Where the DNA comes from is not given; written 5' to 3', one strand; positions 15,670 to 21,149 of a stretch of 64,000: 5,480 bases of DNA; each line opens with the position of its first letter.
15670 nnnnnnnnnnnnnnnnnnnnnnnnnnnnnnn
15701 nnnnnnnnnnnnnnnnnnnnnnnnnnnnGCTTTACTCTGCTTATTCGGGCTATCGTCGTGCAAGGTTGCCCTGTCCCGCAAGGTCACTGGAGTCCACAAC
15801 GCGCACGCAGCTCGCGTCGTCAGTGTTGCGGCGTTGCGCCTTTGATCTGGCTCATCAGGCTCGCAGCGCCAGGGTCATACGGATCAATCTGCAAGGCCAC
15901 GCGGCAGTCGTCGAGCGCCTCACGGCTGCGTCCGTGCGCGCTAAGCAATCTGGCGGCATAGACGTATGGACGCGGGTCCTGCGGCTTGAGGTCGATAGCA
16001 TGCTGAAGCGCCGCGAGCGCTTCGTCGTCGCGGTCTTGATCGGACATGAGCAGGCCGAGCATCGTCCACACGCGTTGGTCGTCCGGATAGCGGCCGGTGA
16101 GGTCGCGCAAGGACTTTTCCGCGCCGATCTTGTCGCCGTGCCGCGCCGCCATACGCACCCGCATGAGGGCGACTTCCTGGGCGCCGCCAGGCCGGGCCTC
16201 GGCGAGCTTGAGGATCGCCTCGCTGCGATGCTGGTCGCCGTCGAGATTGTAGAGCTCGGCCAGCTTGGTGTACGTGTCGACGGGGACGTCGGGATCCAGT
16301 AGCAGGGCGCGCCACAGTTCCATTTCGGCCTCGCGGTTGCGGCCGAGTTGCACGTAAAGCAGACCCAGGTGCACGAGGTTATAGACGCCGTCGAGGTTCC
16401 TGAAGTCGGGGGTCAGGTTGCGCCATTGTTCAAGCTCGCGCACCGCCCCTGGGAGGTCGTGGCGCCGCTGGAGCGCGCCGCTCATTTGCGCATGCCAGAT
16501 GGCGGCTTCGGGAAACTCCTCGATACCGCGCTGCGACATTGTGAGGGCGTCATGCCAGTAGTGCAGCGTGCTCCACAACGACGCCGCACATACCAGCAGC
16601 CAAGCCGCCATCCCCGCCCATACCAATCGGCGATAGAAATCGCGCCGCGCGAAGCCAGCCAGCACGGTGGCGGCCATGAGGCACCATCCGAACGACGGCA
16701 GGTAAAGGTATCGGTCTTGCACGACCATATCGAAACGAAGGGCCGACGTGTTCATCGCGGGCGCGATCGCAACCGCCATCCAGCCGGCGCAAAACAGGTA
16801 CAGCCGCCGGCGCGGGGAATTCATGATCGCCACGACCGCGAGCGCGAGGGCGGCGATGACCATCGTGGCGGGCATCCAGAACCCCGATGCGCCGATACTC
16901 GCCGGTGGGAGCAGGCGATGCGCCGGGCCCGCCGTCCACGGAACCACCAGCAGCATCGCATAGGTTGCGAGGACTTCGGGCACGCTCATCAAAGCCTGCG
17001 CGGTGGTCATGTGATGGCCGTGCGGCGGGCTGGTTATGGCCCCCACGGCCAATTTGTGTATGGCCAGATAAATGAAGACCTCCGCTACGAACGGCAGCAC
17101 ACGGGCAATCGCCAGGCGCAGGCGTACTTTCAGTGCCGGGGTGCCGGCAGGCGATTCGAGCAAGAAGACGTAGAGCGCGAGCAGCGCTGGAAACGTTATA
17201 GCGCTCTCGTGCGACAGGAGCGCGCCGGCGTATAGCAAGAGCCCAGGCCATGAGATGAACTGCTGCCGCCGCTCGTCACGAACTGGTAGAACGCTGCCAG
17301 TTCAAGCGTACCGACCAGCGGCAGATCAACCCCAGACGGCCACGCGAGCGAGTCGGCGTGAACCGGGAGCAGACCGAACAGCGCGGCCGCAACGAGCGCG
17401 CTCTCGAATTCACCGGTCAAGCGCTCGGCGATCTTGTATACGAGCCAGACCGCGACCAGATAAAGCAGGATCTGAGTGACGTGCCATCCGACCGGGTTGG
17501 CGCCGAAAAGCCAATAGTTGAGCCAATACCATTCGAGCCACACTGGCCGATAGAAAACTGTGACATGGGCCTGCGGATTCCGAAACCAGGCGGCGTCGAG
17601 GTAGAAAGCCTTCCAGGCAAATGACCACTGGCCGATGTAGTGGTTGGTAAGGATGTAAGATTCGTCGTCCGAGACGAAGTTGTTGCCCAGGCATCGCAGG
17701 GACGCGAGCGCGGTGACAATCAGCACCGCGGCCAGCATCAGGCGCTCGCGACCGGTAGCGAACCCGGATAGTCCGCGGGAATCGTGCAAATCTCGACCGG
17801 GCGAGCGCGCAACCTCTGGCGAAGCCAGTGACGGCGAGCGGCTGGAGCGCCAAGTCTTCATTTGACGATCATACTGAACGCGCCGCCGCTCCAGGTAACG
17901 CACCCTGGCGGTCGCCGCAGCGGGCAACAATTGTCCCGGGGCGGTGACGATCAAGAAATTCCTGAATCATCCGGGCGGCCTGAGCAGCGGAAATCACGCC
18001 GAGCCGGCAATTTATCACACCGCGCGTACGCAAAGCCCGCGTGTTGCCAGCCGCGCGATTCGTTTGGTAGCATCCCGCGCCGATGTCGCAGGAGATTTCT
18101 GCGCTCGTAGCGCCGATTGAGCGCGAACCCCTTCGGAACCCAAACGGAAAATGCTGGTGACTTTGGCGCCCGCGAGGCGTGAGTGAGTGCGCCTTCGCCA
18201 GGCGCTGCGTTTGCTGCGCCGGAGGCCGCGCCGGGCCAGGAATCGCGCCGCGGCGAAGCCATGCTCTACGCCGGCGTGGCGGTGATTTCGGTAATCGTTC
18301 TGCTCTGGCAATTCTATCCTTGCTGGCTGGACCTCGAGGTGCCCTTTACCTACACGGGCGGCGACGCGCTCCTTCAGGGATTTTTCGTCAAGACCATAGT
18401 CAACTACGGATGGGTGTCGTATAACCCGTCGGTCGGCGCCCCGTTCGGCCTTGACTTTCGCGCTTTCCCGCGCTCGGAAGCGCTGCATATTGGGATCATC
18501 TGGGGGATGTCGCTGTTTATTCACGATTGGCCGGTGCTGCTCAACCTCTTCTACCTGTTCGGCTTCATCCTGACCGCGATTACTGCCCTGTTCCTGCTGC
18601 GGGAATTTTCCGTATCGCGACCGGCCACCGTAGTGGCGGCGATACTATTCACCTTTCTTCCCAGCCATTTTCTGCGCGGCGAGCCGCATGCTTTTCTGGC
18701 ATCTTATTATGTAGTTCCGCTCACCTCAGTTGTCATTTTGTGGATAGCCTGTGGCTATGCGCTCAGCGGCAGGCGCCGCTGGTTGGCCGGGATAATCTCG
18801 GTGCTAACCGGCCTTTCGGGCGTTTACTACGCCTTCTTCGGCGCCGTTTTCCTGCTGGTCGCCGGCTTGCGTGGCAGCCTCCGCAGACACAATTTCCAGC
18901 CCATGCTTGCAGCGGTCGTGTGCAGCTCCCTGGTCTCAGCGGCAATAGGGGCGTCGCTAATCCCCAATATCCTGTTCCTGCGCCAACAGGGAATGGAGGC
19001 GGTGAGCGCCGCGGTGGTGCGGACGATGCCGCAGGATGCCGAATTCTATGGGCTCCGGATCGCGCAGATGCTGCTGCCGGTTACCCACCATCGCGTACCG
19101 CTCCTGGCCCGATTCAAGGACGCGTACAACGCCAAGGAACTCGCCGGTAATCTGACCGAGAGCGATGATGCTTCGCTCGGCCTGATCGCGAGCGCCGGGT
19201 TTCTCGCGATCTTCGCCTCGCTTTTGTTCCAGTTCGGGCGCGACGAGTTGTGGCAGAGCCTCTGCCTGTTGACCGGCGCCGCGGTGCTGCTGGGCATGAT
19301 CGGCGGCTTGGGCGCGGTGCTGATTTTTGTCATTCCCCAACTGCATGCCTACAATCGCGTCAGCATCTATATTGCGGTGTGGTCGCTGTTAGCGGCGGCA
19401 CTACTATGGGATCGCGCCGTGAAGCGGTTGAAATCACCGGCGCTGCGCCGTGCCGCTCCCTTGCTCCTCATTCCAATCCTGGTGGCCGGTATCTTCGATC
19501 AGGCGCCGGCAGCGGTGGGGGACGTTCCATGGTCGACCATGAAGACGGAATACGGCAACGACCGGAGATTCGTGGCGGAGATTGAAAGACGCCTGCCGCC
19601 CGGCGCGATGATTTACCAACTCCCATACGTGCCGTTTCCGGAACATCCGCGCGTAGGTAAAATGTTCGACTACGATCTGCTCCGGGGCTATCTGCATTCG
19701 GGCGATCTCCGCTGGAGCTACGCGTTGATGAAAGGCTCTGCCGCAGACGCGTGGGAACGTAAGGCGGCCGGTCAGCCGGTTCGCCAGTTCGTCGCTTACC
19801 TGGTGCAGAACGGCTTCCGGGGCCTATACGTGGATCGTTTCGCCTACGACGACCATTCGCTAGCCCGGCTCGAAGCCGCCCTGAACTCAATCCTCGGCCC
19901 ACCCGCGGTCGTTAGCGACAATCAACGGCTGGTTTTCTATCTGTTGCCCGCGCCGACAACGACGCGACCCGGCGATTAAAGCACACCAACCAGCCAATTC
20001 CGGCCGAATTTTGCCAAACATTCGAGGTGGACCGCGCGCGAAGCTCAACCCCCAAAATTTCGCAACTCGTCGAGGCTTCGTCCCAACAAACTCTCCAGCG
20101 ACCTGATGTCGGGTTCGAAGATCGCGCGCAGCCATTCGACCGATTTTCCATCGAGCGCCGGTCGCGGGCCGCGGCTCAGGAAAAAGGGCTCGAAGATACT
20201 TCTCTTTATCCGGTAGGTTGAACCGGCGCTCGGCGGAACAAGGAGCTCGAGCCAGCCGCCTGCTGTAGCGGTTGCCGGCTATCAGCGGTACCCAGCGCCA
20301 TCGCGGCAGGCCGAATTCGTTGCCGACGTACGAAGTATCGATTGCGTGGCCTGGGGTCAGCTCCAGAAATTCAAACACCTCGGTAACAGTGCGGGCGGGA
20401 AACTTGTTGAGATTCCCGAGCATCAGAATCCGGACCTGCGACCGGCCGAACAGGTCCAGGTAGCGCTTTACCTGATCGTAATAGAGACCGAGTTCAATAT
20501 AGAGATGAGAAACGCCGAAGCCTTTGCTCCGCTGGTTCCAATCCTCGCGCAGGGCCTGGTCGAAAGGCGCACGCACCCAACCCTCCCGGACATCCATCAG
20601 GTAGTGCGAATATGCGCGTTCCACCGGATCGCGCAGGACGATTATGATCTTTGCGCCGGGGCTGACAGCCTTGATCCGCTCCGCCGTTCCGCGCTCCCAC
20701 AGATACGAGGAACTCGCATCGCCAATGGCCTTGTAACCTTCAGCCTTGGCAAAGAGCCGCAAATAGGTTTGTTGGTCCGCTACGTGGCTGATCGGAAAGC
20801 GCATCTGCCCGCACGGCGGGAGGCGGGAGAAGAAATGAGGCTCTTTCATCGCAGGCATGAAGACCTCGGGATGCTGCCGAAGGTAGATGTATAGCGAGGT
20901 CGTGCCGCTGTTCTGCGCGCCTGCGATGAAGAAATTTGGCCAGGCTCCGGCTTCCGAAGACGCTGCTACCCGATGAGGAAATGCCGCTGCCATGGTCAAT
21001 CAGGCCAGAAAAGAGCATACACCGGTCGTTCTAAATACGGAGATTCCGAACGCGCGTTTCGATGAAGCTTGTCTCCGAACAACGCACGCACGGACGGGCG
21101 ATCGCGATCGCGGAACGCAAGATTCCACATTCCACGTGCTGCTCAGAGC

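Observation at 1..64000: Whole window is a supercluster of GT-C glycosyltransferases plus lipid-linked-sugar donor machinery: candidate protein O-glycosylation / glycan-decoration island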

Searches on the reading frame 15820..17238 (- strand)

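Call 4: search_protein_families(library=pfam, proteins=[window:15820-17238:-], max_evalue=0.01)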
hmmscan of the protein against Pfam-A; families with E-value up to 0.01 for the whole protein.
window:15820-17238:- (472 aa): 13 families
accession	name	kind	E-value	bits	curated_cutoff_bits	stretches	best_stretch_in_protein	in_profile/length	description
PF13428.12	TPR_14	-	2e-11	43.8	23.5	0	391-431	4-44/44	Tetratricopeptide repeat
PF13181.12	TPR_8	-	9.8e-10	38.3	25.7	0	389-421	2-34/34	Tetratricopeptide repeat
PF07719.23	TPR_2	-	1e-09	38.2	27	0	389-421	2-34/34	Tetratricopeptide repeat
PF13431.12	TPR_17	-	2.6e-09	37.1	24.4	0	411-442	2-33/34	Tetratricopeptide repeat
PF14559.12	TPR_19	-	6.4e-08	33.3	25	1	405-465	8-68/68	Tetratricopeptide repeat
PF00515.34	TPR_1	-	1.1e-07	31.8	27.8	0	390-421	3-34/34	Tetratricopeptide repeat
PF23914.1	TPR_CcmH_CycH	-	1.4e-07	31.9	42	1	382-436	44-98/158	Cytochrome c-type biogenesis protein H TPR domain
PF13432.12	TPR_16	-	6.4e-07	30.1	32.7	1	359-422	2-65/65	Tetratricopeptide repeat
PF13371.12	TPR_9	-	5.2e-06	26.8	35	1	398-465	5-72/73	Tetratricopeptide repeat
PF13414.12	TPR_11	-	6.7e-06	26.1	26.8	1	401-425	7-31/42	TPR repeat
PF13424.12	TPR_12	-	0.00034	21.2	30.1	0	389-419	46-76/77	Tetratricopeptide repeat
PF13429.12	TPR_15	-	0.0014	18.6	26.2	0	420-456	144-180/280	Tetratricopeptide repeat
PF13174.12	TPR_6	-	0.0057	17.7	26.3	0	341-386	2-32/33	Tetratricopeptide repeat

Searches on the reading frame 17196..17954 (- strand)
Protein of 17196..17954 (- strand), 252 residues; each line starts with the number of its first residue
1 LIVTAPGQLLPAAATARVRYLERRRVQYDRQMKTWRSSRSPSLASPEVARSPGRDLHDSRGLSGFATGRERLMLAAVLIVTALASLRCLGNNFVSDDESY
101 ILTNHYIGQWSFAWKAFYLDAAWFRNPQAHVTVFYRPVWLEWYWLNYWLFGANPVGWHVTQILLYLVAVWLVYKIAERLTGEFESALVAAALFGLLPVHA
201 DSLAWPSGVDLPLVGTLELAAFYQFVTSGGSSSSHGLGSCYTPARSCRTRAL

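Call 4: search_protein_families(library=pfam, proteins=[window:17196-17954:-], max_evalue=0.01)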
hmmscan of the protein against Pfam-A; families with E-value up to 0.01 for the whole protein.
window:17196-17954:- (252 aa): 1 family
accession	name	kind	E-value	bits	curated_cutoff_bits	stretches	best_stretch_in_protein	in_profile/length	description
PF13231.12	PMT_2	-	8.5e-06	26.5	26.1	1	144-223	11-88/160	Dolichyl-phosphate-mannose-protein mannosyltransferase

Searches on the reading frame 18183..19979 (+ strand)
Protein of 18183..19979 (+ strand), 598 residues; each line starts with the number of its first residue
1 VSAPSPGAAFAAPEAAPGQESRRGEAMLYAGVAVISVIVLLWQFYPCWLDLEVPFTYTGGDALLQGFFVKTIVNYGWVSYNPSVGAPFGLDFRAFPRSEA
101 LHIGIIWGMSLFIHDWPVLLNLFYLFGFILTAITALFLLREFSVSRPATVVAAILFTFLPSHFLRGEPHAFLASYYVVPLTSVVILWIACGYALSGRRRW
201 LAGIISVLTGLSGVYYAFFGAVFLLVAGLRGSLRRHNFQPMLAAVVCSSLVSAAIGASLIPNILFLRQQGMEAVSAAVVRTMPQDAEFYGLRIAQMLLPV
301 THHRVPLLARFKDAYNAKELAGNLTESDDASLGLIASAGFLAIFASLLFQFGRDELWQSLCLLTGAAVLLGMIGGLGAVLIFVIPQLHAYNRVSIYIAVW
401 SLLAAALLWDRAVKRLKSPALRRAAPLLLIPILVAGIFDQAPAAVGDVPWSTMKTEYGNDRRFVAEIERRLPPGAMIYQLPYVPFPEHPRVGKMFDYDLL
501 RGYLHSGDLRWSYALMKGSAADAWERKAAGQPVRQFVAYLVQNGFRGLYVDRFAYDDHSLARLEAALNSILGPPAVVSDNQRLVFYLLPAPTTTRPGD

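Call 4: search_protein_families(library=pfam, proteins=[window:18183-19979:+], max_evalue=0.01)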
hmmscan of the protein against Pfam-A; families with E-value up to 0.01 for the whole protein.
window:18183-19979:+ (598 aa): 0 families

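Call 9: search_protein_families(library=ncbifam, proteins=[window:18183-19979:+], max_evalue=0.01)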
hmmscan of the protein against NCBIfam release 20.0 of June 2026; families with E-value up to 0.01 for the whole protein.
window:18183-19979:+ (598 aa): 0 families

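Call 29: search_protein_families(library=pfam, proteins=[window:18183-19979:+], max_evalue=10)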
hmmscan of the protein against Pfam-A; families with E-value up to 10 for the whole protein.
window:18183-19979:+ (598 aa): 0 families

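Call 110: search_solved_structures(query=window:18183-19979:+, max_evalue=10)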
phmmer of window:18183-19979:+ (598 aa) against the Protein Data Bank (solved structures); distinct sequences matched with E-value up to 10: 0.

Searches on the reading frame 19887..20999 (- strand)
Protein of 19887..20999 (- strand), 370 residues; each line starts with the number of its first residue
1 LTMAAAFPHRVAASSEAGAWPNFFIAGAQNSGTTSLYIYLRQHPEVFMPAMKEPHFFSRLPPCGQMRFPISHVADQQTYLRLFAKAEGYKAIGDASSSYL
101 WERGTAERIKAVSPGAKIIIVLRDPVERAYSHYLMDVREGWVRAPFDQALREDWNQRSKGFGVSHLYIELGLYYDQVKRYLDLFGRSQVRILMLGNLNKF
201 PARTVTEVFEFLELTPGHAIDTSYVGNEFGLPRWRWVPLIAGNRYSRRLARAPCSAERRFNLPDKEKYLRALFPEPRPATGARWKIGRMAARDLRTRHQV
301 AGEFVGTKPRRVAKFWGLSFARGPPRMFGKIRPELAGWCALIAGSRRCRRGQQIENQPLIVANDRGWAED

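Call 4: search_protein_families(library=pfam, proteins=[window:19887-20999:-], max_evalue=0.01)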
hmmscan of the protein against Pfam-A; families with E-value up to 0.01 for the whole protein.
window:19887-20999:- (370 aa): 2 families
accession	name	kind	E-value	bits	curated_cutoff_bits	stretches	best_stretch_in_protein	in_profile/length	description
PF00685.33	Sulfotransfer_1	-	2.5e-12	47.2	22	1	22-215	3-182/255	Sulfotransferase domain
PF13469.12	Sulfotransfer_3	-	2.6e-11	44.6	27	1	21-147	1-154/216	Sulfotransferase family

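Call 97: search_protein_families(library=ncbifam, proteins=[window:19887-20999:-], max_evalue=0.001)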
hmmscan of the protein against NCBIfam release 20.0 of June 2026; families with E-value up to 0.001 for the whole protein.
window:19887-20999:- (370 aa): 0 families
